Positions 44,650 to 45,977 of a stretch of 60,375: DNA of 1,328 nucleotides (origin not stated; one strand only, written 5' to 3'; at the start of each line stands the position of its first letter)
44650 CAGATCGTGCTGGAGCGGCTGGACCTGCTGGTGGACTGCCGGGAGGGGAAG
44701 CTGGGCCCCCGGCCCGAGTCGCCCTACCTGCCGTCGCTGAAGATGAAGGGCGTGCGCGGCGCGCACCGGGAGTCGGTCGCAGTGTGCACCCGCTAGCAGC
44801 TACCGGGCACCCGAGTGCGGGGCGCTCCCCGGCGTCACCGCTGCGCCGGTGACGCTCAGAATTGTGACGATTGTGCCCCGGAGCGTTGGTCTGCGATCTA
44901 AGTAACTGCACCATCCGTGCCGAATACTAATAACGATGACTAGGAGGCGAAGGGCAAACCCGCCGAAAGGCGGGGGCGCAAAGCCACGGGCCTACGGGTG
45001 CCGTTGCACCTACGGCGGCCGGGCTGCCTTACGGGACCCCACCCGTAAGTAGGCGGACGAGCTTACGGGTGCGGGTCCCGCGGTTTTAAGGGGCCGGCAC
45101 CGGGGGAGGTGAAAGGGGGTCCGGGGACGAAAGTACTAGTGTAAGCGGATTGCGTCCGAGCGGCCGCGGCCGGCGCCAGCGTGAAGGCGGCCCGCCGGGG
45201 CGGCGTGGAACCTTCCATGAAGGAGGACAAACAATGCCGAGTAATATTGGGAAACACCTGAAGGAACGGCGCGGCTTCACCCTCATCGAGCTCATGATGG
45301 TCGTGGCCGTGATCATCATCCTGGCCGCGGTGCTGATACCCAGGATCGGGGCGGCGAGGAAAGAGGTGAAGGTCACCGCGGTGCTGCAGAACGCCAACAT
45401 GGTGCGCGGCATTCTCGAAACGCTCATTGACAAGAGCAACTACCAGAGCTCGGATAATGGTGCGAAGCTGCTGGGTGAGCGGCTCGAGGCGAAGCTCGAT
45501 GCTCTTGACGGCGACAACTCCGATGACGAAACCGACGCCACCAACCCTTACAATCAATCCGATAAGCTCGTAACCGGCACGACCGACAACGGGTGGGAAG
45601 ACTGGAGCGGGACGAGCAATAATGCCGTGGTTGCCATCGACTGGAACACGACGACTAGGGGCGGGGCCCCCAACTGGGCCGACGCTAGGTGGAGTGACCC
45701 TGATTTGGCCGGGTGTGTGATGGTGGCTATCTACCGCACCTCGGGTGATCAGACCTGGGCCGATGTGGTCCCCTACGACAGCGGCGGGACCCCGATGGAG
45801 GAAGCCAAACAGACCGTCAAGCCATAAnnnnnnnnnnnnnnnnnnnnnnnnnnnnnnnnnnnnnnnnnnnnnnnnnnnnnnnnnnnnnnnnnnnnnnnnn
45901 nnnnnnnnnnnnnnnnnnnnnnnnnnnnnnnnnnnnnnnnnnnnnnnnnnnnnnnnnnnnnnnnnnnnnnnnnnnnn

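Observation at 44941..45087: A c-di-GMP-I (GEMM-I) riboswitch with terminator/antiterminator platform lies in the leader of the type IV pilin gene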

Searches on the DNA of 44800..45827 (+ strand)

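Call 4: search_rna_families(source=window, start=44800, end=45300, threshold=evalue, max_evalue=10, show_alignments=3)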
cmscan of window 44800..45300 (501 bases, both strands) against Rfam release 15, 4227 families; matches with E-value up to 10: 2.
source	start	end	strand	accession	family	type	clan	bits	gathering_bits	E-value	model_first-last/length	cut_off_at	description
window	44944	45032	+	RF03167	c-di-GMP-I-GGC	Cis-reg; riboswitch;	CL00126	70.6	59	8.2e-17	1-80/80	no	c-di-GMP-I-GGC riboswitch aptamer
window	45165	45198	+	RF02025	mir-3017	Gene; miRNA;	-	14.3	51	8.8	18-51/70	no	mir-3017 microRNA precursor family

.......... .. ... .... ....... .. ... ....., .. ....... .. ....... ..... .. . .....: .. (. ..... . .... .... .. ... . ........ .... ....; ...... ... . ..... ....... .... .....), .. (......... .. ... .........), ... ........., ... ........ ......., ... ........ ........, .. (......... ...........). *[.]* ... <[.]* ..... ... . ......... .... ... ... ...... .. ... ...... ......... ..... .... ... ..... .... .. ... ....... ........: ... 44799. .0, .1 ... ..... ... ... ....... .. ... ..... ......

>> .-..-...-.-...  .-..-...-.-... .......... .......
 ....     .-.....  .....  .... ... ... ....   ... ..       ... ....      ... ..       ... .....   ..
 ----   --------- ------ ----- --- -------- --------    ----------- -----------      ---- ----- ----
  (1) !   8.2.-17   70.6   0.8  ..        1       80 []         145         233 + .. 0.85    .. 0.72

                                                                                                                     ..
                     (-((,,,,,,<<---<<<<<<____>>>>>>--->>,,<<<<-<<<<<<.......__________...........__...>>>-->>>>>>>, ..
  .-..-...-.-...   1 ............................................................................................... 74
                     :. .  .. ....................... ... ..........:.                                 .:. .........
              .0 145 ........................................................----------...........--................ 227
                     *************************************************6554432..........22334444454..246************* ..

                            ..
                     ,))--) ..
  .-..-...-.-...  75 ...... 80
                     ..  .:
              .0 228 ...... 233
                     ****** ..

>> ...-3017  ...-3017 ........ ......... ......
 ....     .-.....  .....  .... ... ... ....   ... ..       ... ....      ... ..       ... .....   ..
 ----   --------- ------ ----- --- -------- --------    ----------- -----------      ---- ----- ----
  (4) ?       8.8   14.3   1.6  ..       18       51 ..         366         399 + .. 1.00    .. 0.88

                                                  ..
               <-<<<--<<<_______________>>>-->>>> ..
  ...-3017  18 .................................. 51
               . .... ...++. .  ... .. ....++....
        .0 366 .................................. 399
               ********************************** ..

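Call 15: search_rna_families(sources=[L001, L002, L003, L004, L005, L006, L007, L008, L009, L010, L011, L013, L021, L024, L037, L040, L044, L049, L068, L071], threshold=gathering)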
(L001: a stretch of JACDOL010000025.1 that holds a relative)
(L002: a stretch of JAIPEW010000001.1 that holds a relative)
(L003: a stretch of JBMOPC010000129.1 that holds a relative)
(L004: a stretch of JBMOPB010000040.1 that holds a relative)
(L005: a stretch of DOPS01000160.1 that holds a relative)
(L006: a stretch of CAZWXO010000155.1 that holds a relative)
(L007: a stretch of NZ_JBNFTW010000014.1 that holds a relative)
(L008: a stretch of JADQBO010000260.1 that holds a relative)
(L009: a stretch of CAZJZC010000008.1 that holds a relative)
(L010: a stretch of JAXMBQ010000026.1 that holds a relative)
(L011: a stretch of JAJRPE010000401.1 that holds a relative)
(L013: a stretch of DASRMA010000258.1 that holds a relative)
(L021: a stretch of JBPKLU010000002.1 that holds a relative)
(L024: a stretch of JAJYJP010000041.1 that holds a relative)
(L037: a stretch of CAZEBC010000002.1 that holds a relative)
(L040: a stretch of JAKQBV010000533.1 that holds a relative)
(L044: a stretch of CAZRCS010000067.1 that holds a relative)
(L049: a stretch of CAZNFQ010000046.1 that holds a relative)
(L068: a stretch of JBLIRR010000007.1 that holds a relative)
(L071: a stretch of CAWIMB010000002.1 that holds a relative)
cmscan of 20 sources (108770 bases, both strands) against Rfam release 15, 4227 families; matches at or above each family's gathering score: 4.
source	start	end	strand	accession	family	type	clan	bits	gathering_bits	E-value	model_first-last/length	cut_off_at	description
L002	475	563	+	RF01051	c-di-GMP-I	Cis-reg; riboswitch;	CL00126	77.6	35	2.7e-13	1-87/87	no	c-di-GMP-I riboswitch aptamer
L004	588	675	+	RF01051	c-di-GMP-I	Cis-reg; riboswitch;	CL00126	73.8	35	2.2e-12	1-87/87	no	c-di-GMP-I riboswitch aptamer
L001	2868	2949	+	RF01051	c-di-GMP-I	Cis-reg; riboswitch;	CL00126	50.1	35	1.4e-06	1-87/87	no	c-di-GMP-I riboswitch aptamer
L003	2581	2660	+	RF01051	c-di-GMP-I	Cis-reg; riboswitch;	CL00126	42.8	35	8.4e-05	1-87/87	no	c-di-GMP-I riboswitch aptamer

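Call 26: search_rna_families(sources=[L001, L002, L003, L004], threshold=gathering, show_alignments=4)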
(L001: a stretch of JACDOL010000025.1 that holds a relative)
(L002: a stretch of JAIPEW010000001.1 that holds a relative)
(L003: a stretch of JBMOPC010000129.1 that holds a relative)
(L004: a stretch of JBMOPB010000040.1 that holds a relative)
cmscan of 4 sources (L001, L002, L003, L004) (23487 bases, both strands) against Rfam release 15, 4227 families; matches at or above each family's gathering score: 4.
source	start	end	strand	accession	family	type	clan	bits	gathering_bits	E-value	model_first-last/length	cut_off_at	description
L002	475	563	+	RF01051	c-di-GMP-I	Cis-reg; riboswitch;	CL00126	77.6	35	5.9e-14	1-87/87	no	c-di-GMP-I riboswitch aptamer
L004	588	675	+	RF01051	c-di-GMP-I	Cis-reg; riboswitch;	CL00126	73.8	35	4.8e-13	1-87/87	no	c-di-GMP-I riboswitch aptamer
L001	2868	2949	+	RF01051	c-di-GMP-I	Cis-reg; riboswitch;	CL00126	50.1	35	3e-07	1-87/87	no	c-di-GMP-I riboswitch aptamer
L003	2581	2660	+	RF01051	c-di-GMP-I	Cis-reg; riboswitch;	CL00126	42.8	35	1.8e-05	1-87/87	no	c-di-GMP-I riboswitch aptamer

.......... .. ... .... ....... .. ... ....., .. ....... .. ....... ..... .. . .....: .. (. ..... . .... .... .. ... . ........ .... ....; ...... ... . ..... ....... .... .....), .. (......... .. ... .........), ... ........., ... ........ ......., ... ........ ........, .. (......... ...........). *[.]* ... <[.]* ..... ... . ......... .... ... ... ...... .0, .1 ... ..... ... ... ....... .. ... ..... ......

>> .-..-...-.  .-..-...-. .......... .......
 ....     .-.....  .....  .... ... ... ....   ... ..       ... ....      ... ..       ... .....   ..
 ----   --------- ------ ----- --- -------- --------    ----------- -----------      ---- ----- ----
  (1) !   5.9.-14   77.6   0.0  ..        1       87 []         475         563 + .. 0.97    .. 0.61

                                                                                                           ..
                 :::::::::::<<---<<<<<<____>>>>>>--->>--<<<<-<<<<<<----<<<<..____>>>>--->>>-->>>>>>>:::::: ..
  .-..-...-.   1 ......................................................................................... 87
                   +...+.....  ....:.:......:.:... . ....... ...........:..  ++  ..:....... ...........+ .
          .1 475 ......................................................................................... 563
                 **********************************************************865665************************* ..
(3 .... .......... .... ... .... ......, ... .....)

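Call 38: search_rna_families(sources=[L161, L164, L165], threshold=gathering, show_alignments=3)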
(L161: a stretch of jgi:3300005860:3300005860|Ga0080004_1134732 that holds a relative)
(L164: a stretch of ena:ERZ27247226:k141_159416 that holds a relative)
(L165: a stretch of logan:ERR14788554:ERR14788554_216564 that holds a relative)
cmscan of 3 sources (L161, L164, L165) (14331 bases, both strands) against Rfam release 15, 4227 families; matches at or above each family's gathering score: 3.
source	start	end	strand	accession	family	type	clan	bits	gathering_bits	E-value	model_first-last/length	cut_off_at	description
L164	2475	2560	+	RF01051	c-di-GMP-I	Cis-reg; riboswitch;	CL00126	76.8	35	5.5e-14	1-87/87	no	c-di-GMP-I riboswitch aptamer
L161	2638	2726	+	RF03167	c-di-GMP-I-GGC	Cis-reg; riboswitch;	CL00126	69.9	59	3.7e-15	1-80/80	no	c-di-GMP-I-GGC riboswitch aptamer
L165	1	75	+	RF01051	c-di-GMP-I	Cis-reg; riboswitch;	CL00126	66.6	35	1.7e-11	13-87/87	5'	c-di-GMP-I riboswitch aptamer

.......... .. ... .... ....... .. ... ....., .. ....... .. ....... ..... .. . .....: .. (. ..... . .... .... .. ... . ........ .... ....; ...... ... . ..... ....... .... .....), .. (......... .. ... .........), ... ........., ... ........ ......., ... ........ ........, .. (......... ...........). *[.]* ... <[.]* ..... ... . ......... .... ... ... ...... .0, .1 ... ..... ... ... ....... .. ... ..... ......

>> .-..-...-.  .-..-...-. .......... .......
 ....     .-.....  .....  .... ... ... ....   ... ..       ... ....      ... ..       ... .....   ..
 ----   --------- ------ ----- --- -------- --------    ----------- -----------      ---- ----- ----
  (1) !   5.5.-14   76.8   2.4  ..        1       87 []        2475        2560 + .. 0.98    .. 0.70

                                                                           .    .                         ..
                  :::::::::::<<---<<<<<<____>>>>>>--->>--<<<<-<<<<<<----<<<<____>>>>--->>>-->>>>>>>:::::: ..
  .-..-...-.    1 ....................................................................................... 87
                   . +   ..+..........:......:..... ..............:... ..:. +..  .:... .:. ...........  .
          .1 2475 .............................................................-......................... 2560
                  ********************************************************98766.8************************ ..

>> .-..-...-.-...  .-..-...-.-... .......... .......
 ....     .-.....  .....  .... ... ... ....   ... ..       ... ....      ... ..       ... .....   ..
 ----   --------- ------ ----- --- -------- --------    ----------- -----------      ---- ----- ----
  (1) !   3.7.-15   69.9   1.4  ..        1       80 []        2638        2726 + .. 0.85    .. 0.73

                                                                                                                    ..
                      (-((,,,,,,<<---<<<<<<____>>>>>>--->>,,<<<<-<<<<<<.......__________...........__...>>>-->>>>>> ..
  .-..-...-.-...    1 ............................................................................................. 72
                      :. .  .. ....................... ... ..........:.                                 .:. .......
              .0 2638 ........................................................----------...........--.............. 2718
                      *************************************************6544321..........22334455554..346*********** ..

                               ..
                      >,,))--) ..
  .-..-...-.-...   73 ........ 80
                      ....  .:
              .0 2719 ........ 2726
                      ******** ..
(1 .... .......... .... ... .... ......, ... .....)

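Call 50: search_rna_families(sources=[L166, L167, L169, L170, L171, L172, L173, L174, L175], threshold=gathering, show_alignments=0)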
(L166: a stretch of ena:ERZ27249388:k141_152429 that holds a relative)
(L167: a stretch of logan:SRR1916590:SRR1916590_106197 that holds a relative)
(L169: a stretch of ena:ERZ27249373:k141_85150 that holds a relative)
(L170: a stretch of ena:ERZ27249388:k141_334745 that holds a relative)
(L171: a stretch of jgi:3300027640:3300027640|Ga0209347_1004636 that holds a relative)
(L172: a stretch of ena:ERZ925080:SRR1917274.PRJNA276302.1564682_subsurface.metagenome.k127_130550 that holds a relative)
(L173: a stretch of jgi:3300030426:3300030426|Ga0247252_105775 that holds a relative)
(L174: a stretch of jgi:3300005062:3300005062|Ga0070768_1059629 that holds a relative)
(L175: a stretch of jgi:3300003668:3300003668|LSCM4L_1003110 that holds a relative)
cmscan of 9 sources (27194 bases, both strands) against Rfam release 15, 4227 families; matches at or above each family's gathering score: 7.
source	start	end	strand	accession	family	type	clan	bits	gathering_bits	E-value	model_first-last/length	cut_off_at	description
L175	46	131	+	RF03167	c-di-GMP-I-GGC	Cis-reg; riboswitch;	CL00126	61.7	59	1.6e-12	1-80/80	no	c-di-GMP-I-GGC riboswitch aptamer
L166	1192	1283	+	RF01051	c-di-GMP-I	Cis-reg; riboswitch;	CL00126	61.4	35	6.2e-10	1-87/87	no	c-di-GMP-I riboswitch aptamer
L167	170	261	+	RF01051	c-di-GMP-I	Cis-reg; riboswitch;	CL00126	61.4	35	6.2e-10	1-87/87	no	c-di-GMP-I riboswitch aptamer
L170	1228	1319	+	RF01051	c-di-GMP-I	Cis-reg; riboswitch;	CL00126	61.3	35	6.3e-10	1-87/87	no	c-di-GMP-I riboswitch aptamer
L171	1228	1319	+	RF01051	c-di-GMP-I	Cis-reg; riboswitch;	CL00126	61.3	35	6.3e-10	1-87/87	no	c-di-GMP-I riboswitch aptamer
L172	1228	1319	+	RF01051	c-di-GMP-I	Cis-reg; riboswitch;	CL00126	61.3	35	6.3e-10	1-87/87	no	c-di-GMP-I riboswitch aptamer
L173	1228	1319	+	RF01051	c-di-GMP-I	Cis-reg; riboswitch;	CL00126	61.3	35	6.3e-10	1-87/87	no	c-di-GMP-I riboswitch aptamer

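Call 73: search_rna_families(source=window, start=44950, end=45028, threshold=evalue, max_evalue=1, show_alignments=2)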
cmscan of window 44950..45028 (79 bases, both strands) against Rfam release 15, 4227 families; matches with E-value up to 1: 2.
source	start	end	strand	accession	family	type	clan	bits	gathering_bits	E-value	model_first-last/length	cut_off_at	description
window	44950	45028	+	RF01051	c-di-GMP-I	Cis-reg; riboswitch;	CL00126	69.3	35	2.1e-14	8-84/87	5'&3'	c-di-GMP-I riboswitch aptamer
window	44960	44986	+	RF02357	RNaseP-T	Gene; ribozyme;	CL00002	11.2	60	0.78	82-107/208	no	RNaseP truncated form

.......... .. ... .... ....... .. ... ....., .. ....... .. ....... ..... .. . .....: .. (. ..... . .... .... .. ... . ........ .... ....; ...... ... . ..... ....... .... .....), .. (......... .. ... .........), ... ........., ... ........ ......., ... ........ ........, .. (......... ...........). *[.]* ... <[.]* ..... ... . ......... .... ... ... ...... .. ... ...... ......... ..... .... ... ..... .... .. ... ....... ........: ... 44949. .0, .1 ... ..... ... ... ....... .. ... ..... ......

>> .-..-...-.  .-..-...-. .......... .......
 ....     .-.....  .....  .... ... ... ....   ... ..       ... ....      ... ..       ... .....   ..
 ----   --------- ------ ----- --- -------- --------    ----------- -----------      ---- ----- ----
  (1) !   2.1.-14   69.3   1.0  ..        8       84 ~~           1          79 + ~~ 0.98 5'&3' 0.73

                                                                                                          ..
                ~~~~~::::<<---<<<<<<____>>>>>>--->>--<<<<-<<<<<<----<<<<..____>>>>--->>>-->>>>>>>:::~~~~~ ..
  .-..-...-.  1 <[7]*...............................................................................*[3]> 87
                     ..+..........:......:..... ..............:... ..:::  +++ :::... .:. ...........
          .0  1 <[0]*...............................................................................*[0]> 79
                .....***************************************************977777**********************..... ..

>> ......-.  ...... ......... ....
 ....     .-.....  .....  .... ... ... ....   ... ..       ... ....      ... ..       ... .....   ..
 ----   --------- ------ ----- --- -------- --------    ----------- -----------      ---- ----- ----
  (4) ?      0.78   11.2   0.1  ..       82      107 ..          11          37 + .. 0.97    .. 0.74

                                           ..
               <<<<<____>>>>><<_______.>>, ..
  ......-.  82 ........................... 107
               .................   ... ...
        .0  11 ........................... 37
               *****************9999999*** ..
